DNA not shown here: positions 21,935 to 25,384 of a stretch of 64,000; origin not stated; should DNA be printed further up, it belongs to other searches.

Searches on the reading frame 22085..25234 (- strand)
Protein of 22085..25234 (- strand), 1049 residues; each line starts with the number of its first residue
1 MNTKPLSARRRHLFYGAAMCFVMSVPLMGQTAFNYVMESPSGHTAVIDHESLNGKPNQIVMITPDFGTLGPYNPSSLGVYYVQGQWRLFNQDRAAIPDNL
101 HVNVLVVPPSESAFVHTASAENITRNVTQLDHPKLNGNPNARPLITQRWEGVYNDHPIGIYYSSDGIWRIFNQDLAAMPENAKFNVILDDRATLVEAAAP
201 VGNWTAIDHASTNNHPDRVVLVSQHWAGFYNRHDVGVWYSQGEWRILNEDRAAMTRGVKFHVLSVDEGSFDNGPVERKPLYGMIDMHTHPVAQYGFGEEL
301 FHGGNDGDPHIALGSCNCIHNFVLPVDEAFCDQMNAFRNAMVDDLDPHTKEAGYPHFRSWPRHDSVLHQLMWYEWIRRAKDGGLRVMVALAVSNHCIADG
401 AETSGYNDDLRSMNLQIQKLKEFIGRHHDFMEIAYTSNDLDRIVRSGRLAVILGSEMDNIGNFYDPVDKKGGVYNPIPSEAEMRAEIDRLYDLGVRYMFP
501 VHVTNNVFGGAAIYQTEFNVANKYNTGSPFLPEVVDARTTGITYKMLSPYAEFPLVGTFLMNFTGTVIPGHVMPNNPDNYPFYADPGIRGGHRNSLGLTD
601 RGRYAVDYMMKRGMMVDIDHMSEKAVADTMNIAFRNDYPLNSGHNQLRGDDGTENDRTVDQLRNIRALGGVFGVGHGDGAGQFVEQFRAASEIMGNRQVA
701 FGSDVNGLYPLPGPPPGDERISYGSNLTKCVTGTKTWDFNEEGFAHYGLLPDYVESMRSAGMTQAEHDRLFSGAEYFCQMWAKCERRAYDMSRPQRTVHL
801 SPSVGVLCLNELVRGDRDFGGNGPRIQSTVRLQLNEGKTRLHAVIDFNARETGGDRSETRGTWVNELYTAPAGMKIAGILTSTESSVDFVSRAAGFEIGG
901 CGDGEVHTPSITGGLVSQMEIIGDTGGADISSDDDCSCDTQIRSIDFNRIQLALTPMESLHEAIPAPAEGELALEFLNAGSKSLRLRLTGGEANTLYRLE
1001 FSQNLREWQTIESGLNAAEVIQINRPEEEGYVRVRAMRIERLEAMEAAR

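Call 6: search_protein_families(library=pfam, proteins=[window:22085-25234:-], max_evalue=0.01)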
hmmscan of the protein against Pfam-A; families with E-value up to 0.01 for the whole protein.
window:22085-25234:- (1049 aa): 2 families
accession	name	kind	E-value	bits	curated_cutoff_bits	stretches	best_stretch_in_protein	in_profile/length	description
PF24249.1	DUF7452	-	1.8e-67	225.4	28.2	3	78-187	1-117/118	Domain of unknown function (DUF7452)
PF01244.27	Peptidase_M19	-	1.4e-16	61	26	2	594-771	155-309/319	Membrane dipeptidase (Peptidase family M19)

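Call 7: search_protein_families(library=ncbifam, proteins=[window:22085-25234:-], max_evalue=0.01)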
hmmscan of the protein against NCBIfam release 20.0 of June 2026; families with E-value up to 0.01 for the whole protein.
window:22085-25234:- (1049 aa): 0 families
